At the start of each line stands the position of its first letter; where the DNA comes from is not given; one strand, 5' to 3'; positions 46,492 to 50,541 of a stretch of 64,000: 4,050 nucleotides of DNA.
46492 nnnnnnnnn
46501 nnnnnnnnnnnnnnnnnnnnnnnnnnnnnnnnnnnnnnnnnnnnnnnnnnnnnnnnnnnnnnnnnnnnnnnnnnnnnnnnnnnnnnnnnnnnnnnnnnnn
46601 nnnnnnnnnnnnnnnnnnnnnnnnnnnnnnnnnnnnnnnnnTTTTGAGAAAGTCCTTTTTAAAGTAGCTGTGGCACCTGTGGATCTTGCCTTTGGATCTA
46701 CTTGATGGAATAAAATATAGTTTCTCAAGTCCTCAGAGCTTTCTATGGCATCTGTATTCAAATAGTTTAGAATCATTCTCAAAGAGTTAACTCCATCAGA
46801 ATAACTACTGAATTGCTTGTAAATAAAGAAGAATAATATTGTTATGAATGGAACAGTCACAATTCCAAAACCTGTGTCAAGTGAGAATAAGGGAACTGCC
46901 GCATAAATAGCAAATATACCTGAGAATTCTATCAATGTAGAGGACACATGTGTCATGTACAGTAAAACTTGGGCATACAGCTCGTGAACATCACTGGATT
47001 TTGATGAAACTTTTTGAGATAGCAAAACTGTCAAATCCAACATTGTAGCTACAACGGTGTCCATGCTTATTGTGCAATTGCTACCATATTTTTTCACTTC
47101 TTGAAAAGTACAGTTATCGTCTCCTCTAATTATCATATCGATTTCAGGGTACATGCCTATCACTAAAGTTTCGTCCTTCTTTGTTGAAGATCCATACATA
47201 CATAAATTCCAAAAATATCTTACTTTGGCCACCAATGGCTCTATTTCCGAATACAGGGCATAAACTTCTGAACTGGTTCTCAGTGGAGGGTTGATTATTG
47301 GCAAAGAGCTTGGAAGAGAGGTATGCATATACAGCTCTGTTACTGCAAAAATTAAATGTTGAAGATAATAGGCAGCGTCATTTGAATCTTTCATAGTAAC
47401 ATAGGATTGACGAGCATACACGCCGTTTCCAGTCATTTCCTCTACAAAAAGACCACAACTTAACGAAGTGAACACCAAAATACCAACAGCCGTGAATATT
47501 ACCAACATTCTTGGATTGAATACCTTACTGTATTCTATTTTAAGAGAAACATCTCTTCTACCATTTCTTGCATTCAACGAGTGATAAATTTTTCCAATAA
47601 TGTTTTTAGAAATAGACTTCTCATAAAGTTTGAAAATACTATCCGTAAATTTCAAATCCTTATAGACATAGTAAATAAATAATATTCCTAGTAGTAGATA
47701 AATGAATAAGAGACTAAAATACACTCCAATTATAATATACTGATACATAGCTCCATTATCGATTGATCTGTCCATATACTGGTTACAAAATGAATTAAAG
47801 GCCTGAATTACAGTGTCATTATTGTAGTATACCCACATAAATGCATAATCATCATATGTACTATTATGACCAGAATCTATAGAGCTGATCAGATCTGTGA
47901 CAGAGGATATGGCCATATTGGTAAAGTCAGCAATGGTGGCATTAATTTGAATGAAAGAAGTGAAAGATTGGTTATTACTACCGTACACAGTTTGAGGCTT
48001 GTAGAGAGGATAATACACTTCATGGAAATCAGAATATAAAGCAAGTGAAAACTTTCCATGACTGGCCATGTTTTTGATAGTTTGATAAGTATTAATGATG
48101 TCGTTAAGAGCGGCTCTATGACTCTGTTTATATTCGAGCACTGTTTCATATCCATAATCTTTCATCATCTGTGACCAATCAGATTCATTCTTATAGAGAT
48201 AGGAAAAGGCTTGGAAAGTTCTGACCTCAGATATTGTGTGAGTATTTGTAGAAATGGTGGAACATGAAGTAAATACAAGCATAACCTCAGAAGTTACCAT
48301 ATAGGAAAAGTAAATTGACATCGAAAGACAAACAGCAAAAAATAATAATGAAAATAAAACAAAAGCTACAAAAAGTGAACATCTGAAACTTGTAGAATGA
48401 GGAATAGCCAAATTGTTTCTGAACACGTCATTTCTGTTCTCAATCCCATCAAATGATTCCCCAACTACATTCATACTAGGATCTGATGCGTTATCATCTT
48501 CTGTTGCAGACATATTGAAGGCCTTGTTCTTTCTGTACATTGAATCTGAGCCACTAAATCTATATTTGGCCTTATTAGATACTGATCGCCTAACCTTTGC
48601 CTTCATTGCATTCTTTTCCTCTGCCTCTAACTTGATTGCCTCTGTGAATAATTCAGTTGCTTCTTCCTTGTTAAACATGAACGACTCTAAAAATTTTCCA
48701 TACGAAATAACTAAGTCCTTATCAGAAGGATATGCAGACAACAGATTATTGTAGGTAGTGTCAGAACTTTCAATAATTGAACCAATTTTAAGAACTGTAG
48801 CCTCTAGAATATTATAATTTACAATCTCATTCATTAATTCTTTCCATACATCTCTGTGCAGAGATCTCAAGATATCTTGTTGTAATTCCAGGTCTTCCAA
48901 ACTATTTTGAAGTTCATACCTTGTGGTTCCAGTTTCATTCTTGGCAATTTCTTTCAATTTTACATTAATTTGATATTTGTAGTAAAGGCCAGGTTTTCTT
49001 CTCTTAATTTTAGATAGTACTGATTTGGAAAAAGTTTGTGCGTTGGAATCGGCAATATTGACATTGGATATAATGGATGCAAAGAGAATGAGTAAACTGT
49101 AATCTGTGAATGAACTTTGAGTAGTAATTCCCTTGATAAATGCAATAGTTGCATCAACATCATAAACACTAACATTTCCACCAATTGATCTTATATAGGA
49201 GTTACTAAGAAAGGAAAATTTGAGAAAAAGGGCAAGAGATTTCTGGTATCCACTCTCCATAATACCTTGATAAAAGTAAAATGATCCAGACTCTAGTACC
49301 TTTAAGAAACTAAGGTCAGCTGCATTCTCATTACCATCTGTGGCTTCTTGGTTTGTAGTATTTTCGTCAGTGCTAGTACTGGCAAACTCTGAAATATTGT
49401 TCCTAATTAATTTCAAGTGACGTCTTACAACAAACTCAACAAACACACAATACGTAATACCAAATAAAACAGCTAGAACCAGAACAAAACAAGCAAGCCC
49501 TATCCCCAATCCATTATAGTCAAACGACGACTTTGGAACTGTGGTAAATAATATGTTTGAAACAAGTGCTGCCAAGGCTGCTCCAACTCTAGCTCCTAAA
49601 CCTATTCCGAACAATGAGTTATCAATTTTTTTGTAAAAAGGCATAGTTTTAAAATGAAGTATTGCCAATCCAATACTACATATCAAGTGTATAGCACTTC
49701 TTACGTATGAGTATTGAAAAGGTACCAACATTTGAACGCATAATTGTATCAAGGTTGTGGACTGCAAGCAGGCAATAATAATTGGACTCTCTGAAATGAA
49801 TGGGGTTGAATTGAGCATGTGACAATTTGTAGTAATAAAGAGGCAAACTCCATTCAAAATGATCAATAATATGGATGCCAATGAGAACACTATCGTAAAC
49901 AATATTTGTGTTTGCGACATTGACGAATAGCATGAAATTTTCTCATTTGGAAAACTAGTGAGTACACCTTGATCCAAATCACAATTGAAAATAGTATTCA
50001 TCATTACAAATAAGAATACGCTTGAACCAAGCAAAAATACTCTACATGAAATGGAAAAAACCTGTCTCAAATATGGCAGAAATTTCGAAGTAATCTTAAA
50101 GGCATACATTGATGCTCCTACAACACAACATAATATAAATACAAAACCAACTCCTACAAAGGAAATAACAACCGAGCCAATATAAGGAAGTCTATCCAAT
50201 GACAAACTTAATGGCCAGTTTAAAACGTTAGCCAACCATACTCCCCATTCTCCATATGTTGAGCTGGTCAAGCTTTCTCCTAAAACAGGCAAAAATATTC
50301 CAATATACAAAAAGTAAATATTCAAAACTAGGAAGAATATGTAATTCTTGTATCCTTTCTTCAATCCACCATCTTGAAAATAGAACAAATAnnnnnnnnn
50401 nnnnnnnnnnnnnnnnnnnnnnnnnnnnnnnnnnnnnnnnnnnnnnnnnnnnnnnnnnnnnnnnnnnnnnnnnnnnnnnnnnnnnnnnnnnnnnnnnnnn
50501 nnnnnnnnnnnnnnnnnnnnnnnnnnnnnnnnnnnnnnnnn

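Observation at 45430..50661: Membrane-embedded PAS-domain adenylate cyclase with a single catalytic domain and non-canonical topology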

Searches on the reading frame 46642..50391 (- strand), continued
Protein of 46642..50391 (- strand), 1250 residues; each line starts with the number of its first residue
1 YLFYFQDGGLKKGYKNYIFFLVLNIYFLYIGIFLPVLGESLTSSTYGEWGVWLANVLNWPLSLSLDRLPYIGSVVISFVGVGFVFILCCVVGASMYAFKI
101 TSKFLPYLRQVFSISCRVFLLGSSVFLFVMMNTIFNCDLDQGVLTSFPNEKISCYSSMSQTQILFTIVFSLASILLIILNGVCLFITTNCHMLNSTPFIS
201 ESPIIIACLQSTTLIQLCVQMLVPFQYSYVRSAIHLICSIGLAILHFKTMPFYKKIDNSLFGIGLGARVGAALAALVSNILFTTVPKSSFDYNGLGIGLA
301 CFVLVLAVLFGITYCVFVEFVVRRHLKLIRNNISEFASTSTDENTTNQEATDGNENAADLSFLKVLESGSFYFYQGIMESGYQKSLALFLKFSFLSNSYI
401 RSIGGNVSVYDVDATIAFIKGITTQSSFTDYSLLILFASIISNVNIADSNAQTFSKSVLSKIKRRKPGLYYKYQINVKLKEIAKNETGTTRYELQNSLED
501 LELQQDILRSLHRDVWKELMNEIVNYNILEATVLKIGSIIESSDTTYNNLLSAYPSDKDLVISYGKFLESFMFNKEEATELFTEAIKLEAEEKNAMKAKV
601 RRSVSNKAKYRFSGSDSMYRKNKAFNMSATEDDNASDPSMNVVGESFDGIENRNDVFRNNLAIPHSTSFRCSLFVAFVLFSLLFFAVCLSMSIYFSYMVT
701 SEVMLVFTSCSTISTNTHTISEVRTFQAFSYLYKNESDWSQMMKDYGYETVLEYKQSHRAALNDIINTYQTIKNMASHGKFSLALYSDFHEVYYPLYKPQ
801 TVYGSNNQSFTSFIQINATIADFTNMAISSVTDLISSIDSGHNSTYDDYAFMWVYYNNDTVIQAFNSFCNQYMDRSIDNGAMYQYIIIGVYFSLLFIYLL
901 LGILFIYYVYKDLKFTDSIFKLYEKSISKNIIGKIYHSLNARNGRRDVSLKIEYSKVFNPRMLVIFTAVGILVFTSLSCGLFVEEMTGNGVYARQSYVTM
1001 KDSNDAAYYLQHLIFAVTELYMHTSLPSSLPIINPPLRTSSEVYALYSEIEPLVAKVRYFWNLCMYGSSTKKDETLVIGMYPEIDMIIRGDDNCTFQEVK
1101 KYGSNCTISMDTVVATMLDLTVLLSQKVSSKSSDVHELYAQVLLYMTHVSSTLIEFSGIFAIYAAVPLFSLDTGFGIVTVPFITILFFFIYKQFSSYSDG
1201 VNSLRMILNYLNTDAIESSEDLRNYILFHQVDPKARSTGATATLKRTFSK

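Call 50: predict_structure(alignment_id=A2)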
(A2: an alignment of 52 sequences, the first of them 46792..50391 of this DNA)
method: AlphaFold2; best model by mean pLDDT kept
length: 1200 residues; sequences in the alignment: 52
mean_pLDDT: 87.5   pTM: 0.66
mean pLDDT of the five models: 87.5, 85.6, 85.2, 84.2, 83.6
residues with pLDDT >= 90: 739; 70-90: 368; 50-70: 51; < 50: 42
segments of 3 or more residues with pLDDT < 50: 610-650
pLDDT, mean of each block of 10 residues (from residue 1): 83 94 95 85 77 92 90 92 93 89 89 95 96 88 83 68 84 95 94 93 93 95 89 96 95 95 97 94 83 88 96 97 95 92 68 74 92 94 94 90 84 93 88 93 83 91 90 91 82 86 91 93 92 89 91 91 93 89 93 86 61 40 37 38 38 64 78 91 94 93 94 94 92 83 86 92 95 94 92 95 82 94 96 91 82 94 95 93 90 93 93 88 90 91 71 75 91 94 93 93 94 94 90 82 92 96 92 87 89 80 80 94 92 88 91 92 91 86 88 79
secondary structure, 60 per line:
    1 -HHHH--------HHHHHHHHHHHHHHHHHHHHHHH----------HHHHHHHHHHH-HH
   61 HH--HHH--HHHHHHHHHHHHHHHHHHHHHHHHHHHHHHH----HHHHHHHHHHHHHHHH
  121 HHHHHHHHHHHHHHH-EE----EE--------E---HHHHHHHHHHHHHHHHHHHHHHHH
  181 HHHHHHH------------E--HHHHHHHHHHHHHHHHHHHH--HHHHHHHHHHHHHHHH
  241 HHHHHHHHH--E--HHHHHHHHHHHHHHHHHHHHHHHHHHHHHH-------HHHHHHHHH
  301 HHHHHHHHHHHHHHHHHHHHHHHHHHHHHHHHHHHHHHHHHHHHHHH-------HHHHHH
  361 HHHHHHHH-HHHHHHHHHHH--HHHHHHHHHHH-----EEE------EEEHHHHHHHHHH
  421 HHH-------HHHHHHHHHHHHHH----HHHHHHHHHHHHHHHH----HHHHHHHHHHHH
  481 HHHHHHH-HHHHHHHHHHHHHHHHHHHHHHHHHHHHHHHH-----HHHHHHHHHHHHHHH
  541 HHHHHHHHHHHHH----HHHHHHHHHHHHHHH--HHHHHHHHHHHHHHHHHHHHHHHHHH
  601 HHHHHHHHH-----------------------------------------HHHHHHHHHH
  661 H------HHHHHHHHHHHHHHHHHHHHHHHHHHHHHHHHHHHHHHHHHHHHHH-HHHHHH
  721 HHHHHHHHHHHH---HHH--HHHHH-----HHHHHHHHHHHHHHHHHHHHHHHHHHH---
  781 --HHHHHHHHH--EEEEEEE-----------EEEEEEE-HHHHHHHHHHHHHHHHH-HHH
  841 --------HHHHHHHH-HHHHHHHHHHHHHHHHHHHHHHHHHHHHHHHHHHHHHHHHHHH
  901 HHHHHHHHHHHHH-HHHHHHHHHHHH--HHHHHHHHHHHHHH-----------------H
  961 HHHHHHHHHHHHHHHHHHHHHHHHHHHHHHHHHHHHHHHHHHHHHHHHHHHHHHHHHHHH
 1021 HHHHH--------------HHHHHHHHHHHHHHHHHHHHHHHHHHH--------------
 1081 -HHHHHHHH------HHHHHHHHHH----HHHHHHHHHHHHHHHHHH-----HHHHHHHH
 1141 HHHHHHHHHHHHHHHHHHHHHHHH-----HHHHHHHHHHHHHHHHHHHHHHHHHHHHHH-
elements in order (helices of 4 or more, strands of 3 or more residues): H2-5 H14-36 H47-57 H59-62 H70-100 H105-135 H157-187 H203-222 H225-249 H255-284 H292-347 H355-368 H370-380 H383-393 E399-401 E408-410 H411-423 H431-444 H449-464 H469-487 H489-520 H526-553 H558-572 H575-609 H651-661 H668-713 H715-732 H741-745 H751-777 H783-791 E794-800 E812-818 H820-836 H849-856 H858-913 H915-926 H929-942 H960-1025 H1040-1066 H1082-1089 H1096-1105 H1110-1127 H1133-1164 H1170-1199

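Call 53: fold_search(model_id=the predicted structure, library=pdb)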
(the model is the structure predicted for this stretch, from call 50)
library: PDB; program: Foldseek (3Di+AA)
matches with E <= 10: 172; with E <= 0.001: 0
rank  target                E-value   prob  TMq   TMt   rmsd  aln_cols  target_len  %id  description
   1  9rtt_Q                4.6e-02  0.30  0.09  0.11  44.6      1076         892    9  Activated Elongation Complex with IWS1 and ELOF1 (released 2025-09-03)
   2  7sqc_W0               3.1e-01  0.06  0.06  0.06  100.3      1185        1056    9  Ciliary C1 central pair apparatus isolated from Chlamydomonas reinhardtii (released 2022-04-13)
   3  8hmd_C                5.4e-01  0.08  0.09  0.08  44.9      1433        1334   10  base module state 2 of Tetrahymena IFT-A (released 2023-06-14)
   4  6bfi_B                7.3e-01  0.08  0.08  0.10  47.4      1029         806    9  Vinculin homolog in a sponge (phylum Porifera) reveals vertebrate-like cell adhesions involved in early multicellular  (released 2018-06-13)
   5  7dhg_C                7.5e-01  0.15  0.06  0.14  25.0       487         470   11  Crystal structure of SARS-CoV-2 Orf9b complex with human TOM70 (released 2021-05-12)
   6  7uzj_P                7.5e-01  0.11  0.06  0.12  24.8       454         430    9  Rat Kidney V1 complex with SidK and NCOA7B, State 1 (released 2023-11-22)
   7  6qdl                  9.4e-01  0.15  0.11  0.14  21.3       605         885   10  Molecular features of the UNC-45 chaperone critical for binding and folding muscle myosin (released 2019-10-30)
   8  7rht                  9.4e-01  0.13  0.07  0.16  23.1       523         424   12  Importin alpha 7 delta IBB (KPNA6) (released 2022-02-23)
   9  4rg6_A                9.4e-01  0.11  0.08  0.14  28.4       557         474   12  Crystal structure of APC3-APC16 complex (released 2014-12-24)
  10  9og9                  9.4e-01  0.07  0.08  0.10  39.9      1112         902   10  Cryo-EM structure of human full-length XPO1 (unliganded) (released 2025-11-26)
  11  8vdo                  1.1e+00  0.07  0.10  0.08  42.4      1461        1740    9  Cryogenic electron microscopy model of full-length talin lacking F2, R12 and FABD. (released 2024-10-02)
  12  4b8j                  1.1e+00  0.11  0.07  0.15  22.5       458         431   12  rImp_alpha1a (released 2013-01-09)
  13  9g33_UJ               1.1e+00  0.03  0.07  0.06  49.8      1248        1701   10  Stalled 90S - Utp23-Krr1-deltaC3 (released 2025-06-18)
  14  5l9u_C                1.2e+00  0.14  0.07  0.16  26.4       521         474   12  Model of human Anaphase-promoting complex/Cyclosome (APC/C-CDH1) with a cross linked Ubiquitin variant-substrate-UBE2C (released 2016-09-14)
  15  5l9t_C                1.2e+00  0.14  0.07  0.16  26.4       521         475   12  Model of human Anaphase-promoting complex/Cyclosome (APC/C-CDH1) with E2 UBE2S poised for polyubiquitination where UBE (released 2016-10-26)
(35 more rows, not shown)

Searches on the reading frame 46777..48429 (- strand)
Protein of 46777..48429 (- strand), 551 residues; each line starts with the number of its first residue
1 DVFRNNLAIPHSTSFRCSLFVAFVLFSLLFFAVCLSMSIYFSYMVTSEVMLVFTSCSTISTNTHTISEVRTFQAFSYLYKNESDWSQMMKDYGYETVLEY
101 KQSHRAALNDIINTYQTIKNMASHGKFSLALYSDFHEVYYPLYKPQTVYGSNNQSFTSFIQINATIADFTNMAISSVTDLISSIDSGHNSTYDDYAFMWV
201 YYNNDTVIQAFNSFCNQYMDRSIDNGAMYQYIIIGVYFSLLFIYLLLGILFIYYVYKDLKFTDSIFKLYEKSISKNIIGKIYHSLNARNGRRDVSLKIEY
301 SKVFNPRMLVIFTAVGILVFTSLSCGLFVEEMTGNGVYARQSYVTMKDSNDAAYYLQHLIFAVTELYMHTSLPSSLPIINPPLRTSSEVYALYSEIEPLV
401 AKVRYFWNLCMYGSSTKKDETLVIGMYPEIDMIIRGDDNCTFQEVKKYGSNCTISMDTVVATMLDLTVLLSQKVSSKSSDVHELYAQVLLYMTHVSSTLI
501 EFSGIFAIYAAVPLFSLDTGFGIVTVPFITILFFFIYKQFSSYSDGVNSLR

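Call 66: predict_structure(alignment_id=A3)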
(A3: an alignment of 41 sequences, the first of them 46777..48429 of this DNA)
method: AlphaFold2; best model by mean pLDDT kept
length: 551 residues; sequences in the alignment: 41
mean_pLDDT: 88.5   pTM: 0.82
mean pLDDT of the five models: 88.5, 86.9, 86.1, 85.3, 85.1
residues with pLDDT >= 90: 366; 70-90: 155; 50-70: 16; < 50: 14
segments of 3 or more residues with pLDDT < 50: 290-303
pLDDT, mean of each block of 10 residues (from residue 1): 75 82 92 95 93 93 95 89 81 88 94 96 92 94 92 87 97 97 86 94 95 94 91 93 94 88 79 76 61 46 68 92 95 93 93 95 94 90 91 95 96 88 90 88 74 87 96 88 92 92 93 94 93 89 81 69
secondary structure, 60 per line:
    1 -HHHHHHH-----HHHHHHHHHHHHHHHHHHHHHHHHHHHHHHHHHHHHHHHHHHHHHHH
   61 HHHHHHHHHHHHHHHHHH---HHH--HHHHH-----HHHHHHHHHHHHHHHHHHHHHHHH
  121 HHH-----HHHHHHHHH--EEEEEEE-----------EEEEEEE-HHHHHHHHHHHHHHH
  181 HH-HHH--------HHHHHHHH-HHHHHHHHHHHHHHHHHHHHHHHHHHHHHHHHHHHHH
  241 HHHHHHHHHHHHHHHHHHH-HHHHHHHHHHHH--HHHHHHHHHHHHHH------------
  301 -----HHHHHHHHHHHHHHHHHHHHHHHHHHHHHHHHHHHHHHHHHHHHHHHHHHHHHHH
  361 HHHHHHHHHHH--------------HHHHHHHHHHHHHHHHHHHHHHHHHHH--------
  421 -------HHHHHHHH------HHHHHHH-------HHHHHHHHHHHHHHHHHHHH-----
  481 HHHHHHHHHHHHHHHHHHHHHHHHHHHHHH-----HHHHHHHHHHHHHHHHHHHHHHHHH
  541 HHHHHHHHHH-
elements in order: H2-8 H14-78 H87-91 H97-123 H129-137 E140-146 E158-164 H166-182 H195-202 H204-259 H261-272 H275-288 H306-371 H386-412 H428-435 H442-448 H456-475 H481-510 H516-550
